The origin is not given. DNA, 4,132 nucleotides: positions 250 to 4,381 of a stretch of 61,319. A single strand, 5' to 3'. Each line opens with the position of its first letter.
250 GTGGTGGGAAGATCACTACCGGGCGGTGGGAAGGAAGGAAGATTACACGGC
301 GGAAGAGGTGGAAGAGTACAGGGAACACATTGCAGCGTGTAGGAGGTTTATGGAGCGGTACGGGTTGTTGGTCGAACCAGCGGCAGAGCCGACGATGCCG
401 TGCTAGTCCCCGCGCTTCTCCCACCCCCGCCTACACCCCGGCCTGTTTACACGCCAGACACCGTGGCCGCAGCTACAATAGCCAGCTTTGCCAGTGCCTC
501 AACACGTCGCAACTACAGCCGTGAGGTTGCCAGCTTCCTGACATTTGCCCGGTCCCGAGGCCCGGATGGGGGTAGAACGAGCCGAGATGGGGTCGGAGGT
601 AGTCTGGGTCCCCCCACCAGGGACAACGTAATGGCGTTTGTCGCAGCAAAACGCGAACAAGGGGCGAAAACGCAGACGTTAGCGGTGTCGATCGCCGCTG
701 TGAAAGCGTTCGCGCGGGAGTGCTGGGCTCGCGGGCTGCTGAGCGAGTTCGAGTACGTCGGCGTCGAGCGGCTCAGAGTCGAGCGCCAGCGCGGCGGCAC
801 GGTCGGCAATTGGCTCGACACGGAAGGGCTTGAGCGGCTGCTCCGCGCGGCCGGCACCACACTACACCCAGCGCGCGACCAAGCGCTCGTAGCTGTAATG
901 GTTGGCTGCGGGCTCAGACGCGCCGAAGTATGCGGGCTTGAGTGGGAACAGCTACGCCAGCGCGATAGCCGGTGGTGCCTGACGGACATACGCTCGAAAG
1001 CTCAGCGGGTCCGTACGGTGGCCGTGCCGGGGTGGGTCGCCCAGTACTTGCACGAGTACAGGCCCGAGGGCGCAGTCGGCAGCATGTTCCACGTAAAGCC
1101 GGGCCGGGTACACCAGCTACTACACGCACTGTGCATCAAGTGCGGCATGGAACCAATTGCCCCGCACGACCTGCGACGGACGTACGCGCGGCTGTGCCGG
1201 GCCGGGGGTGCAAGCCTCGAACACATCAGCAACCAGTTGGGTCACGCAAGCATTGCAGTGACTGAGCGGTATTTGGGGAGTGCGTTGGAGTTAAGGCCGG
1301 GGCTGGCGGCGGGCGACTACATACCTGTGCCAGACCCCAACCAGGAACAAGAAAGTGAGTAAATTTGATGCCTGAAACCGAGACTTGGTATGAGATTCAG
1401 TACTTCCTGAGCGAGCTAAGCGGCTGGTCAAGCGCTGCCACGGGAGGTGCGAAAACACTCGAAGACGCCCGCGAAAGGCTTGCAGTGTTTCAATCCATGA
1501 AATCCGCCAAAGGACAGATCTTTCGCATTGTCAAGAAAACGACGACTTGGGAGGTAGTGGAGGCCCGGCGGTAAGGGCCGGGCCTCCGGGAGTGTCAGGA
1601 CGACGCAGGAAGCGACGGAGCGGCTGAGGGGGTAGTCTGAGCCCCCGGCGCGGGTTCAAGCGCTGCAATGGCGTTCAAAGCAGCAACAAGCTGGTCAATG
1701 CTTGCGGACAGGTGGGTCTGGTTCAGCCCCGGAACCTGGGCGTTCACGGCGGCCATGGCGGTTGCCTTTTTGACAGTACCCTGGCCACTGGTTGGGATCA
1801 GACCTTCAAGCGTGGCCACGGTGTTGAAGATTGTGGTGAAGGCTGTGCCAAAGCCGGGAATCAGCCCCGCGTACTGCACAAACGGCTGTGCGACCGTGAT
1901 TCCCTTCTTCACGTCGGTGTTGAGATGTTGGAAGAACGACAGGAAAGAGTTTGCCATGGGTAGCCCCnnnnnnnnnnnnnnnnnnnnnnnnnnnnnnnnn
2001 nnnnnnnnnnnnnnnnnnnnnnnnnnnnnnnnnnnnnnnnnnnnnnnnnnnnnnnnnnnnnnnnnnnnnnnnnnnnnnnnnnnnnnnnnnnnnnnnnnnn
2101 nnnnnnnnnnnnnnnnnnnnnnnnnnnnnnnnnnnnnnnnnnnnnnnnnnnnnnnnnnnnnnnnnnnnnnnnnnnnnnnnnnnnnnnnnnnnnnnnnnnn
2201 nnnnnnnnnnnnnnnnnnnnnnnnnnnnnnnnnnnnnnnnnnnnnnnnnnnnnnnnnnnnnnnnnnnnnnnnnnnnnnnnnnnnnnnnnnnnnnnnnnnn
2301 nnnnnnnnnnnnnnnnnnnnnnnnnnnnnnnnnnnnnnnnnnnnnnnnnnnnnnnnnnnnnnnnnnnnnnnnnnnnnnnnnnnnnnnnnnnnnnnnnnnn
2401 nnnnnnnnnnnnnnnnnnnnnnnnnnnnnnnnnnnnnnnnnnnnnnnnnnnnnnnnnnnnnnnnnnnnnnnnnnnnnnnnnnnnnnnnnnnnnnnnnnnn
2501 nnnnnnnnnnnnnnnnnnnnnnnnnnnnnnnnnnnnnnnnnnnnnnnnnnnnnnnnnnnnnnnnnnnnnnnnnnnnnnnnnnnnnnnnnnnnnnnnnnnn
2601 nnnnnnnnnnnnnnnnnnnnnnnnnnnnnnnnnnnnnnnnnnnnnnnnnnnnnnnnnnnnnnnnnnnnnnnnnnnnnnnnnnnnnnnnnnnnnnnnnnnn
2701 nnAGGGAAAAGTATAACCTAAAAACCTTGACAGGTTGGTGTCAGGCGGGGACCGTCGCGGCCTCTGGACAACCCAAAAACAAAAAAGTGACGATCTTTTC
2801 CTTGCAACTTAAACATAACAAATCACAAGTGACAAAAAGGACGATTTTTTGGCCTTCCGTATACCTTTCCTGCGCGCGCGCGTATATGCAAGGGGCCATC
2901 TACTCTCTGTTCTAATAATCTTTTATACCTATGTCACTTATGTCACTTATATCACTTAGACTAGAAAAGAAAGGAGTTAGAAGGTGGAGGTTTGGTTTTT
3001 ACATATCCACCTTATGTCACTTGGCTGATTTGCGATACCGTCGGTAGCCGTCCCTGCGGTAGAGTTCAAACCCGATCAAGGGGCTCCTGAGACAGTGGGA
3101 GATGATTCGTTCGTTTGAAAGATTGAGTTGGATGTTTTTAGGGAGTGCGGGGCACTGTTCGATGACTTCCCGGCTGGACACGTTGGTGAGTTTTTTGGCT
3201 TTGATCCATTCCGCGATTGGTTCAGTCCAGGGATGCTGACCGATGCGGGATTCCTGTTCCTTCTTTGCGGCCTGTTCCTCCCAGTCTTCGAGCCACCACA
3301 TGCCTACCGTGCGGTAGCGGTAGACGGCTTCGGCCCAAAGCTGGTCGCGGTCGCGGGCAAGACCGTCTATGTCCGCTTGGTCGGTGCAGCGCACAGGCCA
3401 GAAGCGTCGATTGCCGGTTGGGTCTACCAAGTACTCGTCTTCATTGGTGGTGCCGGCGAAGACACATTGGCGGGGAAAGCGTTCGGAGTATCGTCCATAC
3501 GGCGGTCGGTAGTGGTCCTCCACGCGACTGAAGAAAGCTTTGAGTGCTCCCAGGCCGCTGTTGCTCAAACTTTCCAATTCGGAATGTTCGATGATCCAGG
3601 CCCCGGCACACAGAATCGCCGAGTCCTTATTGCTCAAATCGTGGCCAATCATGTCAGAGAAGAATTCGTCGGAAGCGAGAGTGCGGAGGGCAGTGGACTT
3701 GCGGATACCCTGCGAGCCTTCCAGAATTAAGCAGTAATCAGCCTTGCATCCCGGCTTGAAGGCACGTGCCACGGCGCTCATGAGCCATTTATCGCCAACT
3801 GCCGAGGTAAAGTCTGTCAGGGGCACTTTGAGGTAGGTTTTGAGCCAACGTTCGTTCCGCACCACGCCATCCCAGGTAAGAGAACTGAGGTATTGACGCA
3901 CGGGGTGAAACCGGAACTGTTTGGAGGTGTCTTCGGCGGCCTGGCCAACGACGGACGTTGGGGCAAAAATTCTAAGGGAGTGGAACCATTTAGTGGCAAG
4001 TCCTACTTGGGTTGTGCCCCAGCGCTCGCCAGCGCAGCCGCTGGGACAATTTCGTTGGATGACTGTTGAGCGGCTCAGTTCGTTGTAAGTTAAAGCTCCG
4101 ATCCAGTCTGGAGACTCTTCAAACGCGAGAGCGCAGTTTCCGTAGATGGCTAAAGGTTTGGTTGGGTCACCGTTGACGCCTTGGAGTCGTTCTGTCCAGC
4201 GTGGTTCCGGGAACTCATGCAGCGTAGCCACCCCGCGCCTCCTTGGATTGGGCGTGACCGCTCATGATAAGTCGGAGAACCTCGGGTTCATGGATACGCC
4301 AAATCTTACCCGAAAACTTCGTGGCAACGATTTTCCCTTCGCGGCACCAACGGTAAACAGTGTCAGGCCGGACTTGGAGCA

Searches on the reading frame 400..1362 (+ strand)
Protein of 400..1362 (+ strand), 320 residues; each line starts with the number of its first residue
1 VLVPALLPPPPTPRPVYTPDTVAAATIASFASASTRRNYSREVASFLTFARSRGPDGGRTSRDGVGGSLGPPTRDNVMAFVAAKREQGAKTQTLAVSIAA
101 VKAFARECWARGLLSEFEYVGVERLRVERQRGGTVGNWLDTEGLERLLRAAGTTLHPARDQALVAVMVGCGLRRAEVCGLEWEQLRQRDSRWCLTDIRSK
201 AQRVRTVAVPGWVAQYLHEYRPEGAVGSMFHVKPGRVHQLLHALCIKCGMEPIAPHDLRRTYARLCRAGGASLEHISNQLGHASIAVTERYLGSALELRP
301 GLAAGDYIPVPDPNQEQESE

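Call 58: search_protein_families(library=pfam, proteins=[window:400-1362:+], max_evalue=0.001)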
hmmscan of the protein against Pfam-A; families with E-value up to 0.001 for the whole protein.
window:400-1362:+ (320 aa): 2 families
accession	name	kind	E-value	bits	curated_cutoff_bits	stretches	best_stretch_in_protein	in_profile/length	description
PF00589.27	Phage_integrase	-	6e-20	72.1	27.1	1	138-294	2-168/172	Phage integrase family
PF02899.23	Phage_int_SAM_1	-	1.7e-06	28.7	22.3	1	32-107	15-78/83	Phage integrase, N-terminal SAM-like domain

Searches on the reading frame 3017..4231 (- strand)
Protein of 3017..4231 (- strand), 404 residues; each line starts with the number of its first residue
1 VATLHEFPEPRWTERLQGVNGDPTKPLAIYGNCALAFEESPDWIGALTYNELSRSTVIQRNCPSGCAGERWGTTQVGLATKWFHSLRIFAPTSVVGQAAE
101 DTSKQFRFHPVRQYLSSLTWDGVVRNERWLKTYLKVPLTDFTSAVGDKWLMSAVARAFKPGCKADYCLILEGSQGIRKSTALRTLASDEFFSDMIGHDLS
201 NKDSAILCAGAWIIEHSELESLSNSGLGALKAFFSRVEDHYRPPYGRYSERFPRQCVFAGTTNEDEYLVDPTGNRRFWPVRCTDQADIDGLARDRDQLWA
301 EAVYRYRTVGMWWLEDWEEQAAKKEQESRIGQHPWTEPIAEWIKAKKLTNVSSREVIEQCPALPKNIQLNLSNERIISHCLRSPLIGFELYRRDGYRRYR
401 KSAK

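Call 58: search_protein_families(library=pfam, proteins=[window:3017-4231:-], max_evalue=0.001)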
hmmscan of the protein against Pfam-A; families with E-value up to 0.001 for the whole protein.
window:3017-4231:- (404 aa): 1 family
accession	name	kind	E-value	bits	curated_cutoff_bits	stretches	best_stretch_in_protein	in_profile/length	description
PF05272.17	VapE-like_dom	-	7.7e-79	264.6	25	1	115-329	1-215/217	Virulence-associated protein E-like domain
